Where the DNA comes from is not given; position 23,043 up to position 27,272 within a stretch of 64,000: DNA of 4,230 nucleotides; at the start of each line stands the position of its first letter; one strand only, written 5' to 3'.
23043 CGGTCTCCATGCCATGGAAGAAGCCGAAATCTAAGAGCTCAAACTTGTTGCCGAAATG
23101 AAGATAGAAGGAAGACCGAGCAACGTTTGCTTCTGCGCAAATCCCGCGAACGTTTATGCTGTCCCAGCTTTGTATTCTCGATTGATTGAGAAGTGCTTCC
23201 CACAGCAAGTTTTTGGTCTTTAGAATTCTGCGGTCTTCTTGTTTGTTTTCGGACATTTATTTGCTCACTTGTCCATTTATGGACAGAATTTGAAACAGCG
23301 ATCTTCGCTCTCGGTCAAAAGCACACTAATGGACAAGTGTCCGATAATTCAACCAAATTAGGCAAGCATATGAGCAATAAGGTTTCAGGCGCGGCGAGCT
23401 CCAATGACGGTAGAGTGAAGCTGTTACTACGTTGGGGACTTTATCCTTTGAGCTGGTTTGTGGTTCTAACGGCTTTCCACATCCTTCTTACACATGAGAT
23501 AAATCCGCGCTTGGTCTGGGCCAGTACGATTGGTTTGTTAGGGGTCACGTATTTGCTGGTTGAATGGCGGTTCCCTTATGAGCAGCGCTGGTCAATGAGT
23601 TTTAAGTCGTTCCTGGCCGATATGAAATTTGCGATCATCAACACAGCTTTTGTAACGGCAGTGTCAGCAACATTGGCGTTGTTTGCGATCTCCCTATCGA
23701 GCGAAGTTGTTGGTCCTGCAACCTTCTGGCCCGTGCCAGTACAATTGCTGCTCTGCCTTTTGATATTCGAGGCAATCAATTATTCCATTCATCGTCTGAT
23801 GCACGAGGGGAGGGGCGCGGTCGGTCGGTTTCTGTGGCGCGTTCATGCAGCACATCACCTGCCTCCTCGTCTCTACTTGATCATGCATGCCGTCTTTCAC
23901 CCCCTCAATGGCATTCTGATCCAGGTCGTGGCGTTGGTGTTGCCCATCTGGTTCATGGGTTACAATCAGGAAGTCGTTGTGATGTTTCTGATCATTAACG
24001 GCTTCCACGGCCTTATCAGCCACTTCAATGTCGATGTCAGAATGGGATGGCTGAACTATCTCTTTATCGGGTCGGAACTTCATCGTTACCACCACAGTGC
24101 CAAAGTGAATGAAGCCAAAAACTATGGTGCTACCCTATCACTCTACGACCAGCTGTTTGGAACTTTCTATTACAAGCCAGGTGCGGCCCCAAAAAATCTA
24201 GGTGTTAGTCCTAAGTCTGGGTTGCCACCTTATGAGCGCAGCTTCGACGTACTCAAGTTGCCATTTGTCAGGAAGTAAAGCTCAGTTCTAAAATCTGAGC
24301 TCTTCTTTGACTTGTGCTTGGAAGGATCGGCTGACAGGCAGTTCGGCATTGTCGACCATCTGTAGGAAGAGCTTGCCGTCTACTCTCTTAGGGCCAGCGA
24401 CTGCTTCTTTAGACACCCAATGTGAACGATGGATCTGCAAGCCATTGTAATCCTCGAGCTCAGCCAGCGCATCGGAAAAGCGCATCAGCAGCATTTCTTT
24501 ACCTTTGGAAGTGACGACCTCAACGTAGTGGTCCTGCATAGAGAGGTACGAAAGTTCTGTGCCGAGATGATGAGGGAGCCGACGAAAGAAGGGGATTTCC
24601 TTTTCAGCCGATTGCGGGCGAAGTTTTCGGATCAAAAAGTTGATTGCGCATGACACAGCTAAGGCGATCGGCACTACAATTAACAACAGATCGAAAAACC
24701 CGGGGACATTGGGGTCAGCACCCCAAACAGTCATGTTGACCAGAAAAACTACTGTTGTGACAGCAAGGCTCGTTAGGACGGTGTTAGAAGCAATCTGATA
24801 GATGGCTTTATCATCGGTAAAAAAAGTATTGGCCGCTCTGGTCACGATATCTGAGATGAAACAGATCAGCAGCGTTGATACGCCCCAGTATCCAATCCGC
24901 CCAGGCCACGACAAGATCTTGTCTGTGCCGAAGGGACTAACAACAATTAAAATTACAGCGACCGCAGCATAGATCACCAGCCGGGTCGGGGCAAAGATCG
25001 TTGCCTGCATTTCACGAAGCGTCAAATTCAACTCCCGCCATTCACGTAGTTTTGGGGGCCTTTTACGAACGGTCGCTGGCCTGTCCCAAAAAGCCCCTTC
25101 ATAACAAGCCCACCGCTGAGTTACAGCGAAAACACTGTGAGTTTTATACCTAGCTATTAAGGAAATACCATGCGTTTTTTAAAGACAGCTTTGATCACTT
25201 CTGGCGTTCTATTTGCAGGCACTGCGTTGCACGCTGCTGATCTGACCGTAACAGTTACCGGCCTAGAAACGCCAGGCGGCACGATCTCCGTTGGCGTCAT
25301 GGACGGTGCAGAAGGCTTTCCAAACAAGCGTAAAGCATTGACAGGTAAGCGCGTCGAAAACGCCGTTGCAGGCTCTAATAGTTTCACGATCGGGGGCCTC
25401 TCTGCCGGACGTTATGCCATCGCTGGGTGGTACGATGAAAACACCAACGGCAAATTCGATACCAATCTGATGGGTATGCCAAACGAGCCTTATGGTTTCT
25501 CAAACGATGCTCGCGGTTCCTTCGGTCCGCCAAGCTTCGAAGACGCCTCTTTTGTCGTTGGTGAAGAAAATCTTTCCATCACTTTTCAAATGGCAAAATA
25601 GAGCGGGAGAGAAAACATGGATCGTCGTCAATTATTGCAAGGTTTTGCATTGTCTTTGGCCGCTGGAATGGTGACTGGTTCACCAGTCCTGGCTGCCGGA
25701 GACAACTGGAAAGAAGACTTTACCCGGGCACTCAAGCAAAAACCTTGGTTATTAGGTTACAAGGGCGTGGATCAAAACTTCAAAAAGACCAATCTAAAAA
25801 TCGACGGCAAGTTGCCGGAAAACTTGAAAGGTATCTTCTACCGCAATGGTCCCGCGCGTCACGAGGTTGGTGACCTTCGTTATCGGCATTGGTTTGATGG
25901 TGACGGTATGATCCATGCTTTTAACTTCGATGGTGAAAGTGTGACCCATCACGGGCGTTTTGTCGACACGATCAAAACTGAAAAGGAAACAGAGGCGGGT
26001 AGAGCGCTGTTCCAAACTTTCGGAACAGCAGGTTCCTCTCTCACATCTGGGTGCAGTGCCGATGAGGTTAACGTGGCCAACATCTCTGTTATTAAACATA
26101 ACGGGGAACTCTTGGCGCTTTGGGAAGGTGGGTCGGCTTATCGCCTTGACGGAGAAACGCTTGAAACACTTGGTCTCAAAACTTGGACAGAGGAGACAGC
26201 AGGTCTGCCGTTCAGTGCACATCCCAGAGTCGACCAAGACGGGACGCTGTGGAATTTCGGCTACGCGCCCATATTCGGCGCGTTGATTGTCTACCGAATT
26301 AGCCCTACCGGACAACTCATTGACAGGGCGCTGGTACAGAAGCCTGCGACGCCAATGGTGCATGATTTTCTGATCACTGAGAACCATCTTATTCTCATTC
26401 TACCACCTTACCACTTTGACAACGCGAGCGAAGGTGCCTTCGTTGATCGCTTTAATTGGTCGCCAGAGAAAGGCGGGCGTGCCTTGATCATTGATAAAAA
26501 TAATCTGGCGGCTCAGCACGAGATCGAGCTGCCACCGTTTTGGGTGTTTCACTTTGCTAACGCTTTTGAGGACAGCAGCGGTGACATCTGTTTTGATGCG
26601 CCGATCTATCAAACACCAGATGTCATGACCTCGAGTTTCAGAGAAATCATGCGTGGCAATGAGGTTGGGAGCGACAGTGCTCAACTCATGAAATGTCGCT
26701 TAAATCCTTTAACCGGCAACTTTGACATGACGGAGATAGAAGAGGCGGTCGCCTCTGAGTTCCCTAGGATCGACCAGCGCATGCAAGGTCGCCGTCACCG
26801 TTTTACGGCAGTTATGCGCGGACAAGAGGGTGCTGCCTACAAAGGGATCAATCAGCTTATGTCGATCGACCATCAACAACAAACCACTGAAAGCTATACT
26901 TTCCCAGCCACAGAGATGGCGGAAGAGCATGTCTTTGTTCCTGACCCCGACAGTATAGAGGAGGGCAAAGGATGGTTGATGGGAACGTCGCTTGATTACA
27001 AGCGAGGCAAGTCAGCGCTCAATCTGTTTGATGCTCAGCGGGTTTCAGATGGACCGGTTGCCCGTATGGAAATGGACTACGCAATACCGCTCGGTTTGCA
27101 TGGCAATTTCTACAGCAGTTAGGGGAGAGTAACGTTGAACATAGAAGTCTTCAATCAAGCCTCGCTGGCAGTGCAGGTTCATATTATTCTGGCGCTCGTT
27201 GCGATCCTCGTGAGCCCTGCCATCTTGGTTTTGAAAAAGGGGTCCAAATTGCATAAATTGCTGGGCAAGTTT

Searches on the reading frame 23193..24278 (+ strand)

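Call 52: search_protein_families(library=pfam, proteins=[window:23193-24278:+], max_evalue=0.00001)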
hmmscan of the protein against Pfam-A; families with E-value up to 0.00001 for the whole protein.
window:23193-24278:+ (361 aa): 1 family
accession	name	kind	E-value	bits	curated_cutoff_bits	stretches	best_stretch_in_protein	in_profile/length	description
PF04116.19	FA_hydroxylase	-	9.2e-26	91.3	31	1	186-324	2-132/132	Fatty acid hydroxylase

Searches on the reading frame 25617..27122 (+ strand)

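Call 50: search_protein_families(library=pfam, proteins=[window:25617-27122:+], max_evalue=0.00001)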
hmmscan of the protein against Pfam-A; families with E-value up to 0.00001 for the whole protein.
window:25617-27122:+ (501 aa): 1 family
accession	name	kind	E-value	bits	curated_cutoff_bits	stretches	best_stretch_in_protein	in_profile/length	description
PF03055.21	RPE65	-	8.6e-115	384.9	27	1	52-499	5-468/469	Retinal pigment epithelial membrane protein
